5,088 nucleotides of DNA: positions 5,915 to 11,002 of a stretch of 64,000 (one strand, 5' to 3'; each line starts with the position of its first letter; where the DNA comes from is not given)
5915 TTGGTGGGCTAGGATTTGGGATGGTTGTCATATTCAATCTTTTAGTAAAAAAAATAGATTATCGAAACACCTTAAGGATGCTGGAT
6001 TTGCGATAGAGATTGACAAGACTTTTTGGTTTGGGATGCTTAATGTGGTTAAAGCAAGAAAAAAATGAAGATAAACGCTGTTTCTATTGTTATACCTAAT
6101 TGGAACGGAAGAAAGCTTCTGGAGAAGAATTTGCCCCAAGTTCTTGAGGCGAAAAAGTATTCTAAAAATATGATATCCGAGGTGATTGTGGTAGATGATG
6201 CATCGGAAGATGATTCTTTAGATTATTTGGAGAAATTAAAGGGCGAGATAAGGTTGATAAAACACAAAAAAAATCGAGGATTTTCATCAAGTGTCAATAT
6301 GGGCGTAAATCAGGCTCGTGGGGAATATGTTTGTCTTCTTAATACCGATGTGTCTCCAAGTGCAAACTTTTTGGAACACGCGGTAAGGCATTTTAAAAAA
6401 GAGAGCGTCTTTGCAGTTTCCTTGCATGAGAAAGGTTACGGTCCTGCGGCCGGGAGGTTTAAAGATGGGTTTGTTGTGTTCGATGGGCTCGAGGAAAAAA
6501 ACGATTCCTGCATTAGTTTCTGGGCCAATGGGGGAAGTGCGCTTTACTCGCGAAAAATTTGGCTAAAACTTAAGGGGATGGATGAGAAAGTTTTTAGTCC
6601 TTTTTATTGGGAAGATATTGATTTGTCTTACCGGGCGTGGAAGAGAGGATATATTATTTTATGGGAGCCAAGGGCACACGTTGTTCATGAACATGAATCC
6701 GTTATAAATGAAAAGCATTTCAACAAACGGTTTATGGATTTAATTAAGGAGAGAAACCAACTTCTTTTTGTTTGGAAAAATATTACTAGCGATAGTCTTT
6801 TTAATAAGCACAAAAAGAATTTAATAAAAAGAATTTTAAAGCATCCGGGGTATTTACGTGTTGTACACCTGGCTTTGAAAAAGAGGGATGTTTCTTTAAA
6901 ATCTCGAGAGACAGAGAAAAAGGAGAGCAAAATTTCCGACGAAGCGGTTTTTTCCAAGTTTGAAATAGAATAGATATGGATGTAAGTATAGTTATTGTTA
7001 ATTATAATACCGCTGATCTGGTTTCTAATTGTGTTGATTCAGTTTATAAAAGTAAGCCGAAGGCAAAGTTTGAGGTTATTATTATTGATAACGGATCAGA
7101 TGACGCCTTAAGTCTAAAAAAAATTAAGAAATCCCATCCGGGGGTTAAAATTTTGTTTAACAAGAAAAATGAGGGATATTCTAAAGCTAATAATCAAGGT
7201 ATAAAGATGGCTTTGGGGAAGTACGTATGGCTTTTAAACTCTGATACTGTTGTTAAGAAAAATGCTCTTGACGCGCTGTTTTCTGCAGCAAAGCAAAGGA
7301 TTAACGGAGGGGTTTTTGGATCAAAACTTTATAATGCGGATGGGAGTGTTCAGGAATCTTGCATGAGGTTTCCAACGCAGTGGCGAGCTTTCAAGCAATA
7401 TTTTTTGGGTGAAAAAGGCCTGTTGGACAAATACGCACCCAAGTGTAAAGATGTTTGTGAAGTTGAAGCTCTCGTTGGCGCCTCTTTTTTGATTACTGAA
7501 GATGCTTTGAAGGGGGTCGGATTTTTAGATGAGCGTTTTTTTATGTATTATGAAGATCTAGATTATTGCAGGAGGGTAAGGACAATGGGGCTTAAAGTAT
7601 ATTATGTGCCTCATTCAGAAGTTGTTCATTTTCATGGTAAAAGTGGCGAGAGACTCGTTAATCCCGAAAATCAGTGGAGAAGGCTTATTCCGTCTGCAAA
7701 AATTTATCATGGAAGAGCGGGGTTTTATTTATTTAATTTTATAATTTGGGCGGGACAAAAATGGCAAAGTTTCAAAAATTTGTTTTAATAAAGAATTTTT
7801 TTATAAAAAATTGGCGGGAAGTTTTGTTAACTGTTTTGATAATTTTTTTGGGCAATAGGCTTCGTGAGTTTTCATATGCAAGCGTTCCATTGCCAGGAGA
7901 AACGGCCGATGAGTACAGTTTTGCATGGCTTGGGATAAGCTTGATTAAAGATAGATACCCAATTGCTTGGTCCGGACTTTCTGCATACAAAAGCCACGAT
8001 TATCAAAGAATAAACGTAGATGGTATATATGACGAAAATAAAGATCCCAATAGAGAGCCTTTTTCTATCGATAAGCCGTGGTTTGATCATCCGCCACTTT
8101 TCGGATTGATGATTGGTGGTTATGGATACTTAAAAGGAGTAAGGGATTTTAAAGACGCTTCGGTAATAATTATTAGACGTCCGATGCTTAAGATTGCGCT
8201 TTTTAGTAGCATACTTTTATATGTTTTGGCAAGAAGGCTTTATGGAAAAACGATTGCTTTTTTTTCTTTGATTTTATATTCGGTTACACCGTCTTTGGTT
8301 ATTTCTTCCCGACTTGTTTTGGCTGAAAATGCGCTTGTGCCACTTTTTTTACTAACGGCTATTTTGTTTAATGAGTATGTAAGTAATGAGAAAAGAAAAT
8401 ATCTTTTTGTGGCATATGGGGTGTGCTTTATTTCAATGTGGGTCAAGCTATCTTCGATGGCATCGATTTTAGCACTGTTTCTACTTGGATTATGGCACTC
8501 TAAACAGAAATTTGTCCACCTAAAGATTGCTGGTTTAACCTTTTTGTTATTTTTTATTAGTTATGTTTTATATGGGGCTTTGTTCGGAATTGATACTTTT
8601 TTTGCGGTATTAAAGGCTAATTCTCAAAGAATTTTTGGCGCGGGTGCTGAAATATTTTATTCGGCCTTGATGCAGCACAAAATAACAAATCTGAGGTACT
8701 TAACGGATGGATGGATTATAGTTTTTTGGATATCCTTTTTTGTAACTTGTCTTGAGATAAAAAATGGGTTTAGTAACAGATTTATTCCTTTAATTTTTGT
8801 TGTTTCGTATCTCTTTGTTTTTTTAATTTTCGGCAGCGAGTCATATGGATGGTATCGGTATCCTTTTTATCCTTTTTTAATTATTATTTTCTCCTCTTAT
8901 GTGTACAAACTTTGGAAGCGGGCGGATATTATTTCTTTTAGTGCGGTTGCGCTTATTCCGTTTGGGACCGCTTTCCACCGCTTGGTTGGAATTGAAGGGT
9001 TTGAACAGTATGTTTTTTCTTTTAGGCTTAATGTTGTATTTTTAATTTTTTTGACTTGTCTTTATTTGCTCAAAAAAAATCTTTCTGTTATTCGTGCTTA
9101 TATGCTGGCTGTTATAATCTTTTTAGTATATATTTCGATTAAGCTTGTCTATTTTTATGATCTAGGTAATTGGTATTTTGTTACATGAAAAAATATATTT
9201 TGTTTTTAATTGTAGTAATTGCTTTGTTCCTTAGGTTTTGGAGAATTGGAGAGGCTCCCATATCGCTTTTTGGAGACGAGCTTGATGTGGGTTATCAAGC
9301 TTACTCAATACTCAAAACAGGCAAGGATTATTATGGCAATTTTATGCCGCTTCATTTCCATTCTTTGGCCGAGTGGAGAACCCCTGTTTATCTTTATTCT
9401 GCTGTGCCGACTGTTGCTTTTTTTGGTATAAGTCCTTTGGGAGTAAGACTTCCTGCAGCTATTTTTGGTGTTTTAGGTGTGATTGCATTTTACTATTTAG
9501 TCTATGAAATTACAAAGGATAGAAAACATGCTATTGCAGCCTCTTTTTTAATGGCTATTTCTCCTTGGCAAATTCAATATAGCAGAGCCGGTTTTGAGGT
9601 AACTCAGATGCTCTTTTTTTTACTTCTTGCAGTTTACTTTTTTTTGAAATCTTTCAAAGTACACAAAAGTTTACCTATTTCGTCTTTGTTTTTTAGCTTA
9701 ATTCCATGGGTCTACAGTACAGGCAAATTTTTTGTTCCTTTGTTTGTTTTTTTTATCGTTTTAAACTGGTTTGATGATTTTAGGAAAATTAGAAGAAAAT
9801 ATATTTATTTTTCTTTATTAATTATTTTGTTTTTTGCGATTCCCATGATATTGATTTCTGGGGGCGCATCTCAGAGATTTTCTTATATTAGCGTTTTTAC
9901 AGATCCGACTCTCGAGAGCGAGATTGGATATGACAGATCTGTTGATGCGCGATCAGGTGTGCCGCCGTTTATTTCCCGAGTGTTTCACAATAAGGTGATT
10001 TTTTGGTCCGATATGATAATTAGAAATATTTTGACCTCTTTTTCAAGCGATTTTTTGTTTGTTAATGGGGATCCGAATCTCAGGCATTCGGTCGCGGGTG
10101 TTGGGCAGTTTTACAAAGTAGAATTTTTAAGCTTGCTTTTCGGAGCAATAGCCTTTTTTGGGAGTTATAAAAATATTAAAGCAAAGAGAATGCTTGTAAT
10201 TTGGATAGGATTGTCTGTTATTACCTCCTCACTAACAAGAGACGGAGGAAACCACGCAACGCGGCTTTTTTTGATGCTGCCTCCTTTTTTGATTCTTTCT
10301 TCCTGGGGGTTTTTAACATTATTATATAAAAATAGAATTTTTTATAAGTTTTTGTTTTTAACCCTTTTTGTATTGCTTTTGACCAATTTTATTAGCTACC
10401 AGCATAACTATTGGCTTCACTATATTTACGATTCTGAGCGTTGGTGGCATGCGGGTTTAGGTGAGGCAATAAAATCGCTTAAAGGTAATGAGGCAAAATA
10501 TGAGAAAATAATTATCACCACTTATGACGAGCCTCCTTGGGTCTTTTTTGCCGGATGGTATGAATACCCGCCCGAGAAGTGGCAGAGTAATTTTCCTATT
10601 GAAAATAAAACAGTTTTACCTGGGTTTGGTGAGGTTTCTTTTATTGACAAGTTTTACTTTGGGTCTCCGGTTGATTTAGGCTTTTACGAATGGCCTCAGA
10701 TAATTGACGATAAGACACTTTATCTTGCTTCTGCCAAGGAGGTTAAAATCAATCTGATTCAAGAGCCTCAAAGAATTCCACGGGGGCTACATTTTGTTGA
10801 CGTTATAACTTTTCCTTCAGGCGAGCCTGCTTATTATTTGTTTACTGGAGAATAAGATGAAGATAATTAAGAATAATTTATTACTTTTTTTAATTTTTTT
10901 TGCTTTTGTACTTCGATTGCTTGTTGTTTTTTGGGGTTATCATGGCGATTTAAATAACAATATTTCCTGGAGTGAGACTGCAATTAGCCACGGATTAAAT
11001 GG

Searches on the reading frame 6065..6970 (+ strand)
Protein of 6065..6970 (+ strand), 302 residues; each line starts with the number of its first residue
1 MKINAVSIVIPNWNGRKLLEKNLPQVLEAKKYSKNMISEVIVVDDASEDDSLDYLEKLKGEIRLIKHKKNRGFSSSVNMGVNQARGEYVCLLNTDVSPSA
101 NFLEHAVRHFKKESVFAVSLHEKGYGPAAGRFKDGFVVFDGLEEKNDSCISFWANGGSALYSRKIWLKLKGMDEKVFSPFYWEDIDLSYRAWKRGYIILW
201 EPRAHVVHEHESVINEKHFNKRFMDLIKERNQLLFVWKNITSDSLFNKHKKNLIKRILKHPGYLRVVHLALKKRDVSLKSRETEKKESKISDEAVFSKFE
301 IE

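Call 11: search_protein_families(library=pfam, proteins=[window:6065-6970:+], max_evalue=0.001)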
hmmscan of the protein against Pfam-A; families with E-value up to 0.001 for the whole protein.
window:6065-6970:+ (302 aa): 4 families
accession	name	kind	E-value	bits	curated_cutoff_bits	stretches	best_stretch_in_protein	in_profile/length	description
PF00535.33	Glycos_transf_2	-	3.1e-23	83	23.3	1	7-133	1-128/168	Glycosyl transferase family 2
PF13641.12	Glyco_tranf_2_3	-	5.1e-12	46.7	27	1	6-213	3-216/230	Glycosyltransferase like family 2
PF10111.15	Glyco_tranf_2_2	-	8.7e-09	35.7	27.3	1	7-230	1-239/276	Glycosyltransferase like family 2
PF13632.12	Glyco_trans_2_3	-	3.2e-06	27.6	27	1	88-210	1-124/198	Glycosyl transferase family group 2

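Call 83: search_solved_structures(query=window:6065-6970:+, max_evalue=0.001)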
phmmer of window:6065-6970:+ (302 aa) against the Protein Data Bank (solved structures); distinct sequences matched with E-value up to 0.001: 17.
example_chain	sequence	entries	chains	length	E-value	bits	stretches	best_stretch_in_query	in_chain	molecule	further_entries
2z87_A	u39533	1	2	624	1.6e-12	50.6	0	3-116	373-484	Chondroitin synthase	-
2z86_A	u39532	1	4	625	1.6e-12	50.6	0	3-116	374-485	Chondroitin synthase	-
6h1j_A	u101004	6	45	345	5.2e-08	35.8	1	4-112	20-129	Probable ss-1,3-N-acetylglucosaminyltransferase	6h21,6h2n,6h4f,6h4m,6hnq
6p61_A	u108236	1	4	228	1.3e-07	34.5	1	4-102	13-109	Glycosyltransferase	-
6yv7_B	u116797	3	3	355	1.3e-07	34.5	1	6-171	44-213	Glycosyl transferase, family 2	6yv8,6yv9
6yv7_A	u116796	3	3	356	1.3e-07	34.5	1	6-171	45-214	Glycosyl transferase, family 2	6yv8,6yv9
5hea_A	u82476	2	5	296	6.1e-07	32.3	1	5-109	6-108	Putative glycosyltransferase (GalT1)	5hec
5mlz_A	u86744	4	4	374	8.1e-07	31.9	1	5-118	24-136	Dolichol monophosphate mannose synthase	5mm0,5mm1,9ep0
3bcv_A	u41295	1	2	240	7e-06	28.8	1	4-96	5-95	Putative glycosyltransferase protein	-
5tze_C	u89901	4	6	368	1e-05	28.3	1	7-108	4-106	Glycosyl transferase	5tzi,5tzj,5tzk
5tz8_A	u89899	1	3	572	1.7e-05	27.6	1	7-107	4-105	Glycosyl transferase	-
9omj_A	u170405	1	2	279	0.00011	24.9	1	6-103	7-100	Glycosyltransferase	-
9omm_A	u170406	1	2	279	0.00011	24.9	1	6-103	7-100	Glycosyltransferase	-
9omh_A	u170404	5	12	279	0.00011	24.9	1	6-103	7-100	Glycosyltransferase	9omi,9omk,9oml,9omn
1xhb_A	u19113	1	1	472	0.00037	23.1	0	31-112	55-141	Polypeptide N-acetylgalactosaminyltransferase 1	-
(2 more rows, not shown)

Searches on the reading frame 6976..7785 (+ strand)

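Call 11: search_protein_families(library=pfam, proteins=[window:6976-7785:+], max_evalue=0.001)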
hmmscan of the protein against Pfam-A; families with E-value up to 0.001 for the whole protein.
window:6976-7785:+ (270 aa): 4 families
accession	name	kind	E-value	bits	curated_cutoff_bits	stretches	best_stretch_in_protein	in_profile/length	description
PF00535.33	Glycos_transf_2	-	5.9e-24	85.3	23.3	1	4-128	1-126/168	Glycosyl transferase family 2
PF13641.12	Glyco_tranf_2_3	-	6.6e-20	72.5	27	1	3-234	3-227/230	Glycosyltransferase like family 2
PF10111.15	Glyco_tranf_2_2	-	1.9e-07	31.3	27.3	1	29-203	27-201/276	Glycosyltransferase like family 2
PF13632.12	Glyco_trans_2_3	-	1.1e-05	25.8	27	1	83-240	1-142/198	Glycosyl transferase family group 2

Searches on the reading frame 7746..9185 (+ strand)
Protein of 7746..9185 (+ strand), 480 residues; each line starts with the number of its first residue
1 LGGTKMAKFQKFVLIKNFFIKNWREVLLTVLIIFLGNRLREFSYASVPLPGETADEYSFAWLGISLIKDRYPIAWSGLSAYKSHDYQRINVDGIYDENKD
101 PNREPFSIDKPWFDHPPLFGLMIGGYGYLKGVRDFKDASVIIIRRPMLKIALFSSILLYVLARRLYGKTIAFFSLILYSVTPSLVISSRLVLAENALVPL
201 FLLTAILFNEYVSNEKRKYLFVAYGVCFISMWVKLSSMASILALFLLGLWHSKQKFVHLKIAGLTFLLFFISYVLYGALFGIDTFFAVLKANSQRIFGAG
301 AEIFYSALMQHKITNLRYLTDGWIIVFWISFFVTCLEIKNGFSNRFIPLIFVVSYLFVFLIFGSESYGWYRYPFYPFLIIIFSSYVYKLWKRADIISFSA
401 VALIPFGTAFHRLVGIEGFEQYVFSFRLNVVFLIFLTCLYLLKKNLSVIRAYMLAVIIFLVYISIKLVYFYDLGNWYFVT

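Call 11: search_protein_families(library=pfam, proteins=[window:7746-9185:+], max_evalue=0.001)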
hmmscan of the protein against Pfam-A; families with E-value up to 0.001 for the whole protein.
window:7746-9185:+ (480 aa): 1 family
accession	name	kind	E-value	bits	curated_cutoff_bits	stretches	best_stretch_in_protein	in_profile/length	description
PF13231.12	PMT_2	-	2.6e-11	44.4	26.1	1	114-271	1-155/160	Dolichyl-phosphate-mannose-protein mannosyltransferase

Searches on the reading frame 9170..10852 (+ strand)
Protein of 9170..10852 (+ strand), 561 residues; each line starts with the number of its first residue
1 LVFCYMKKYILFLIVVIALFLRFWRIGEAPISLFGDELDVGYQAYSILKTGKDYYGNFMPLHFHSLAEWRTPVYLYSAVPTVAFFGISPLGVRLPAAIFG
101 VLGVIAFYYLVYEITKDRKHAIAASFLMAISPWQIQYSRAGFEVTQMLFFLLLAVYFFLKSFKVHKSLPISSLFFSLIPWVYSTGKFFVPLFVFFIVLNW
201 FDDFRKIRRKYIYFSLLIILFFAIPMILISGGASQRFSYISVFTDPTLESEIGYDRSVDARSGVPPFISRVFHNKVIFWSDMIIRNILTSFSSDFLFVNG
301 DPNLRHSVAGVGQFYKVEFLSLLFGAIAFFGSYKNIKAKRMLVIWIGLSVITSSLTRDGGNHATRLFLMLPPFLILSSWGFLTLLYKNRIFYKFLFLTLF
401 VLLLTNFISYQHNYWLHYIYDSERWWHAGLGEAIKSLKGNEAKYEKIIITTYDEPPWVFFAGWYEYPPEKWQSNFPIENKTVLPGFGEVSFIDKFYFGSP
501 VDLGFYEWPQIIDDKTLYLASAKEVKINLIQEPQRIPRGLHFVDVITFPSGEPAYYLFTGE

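Call 11: search_protein_families(library=pfam, proteins=[window:9170-10852:+], max_evalue=0.001)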
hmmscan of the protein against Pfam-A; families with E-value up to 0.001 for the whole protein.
window:9170-10852:+ (561 aa): 2 families
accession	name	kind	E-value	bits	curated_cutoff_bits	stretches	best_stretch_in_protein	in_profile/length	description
PF13231.12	PMT_2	-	1.3e-07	32.4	26.1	1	71-227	3-158/160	Dolichyl-phosphate-mannose-protein mannosyltransferase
PF02366.24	PMT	-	1.3e-07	31.9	22.7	1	14-228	3-232/245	Dolichyl-phosphate-mannose-protein mannosyltransferase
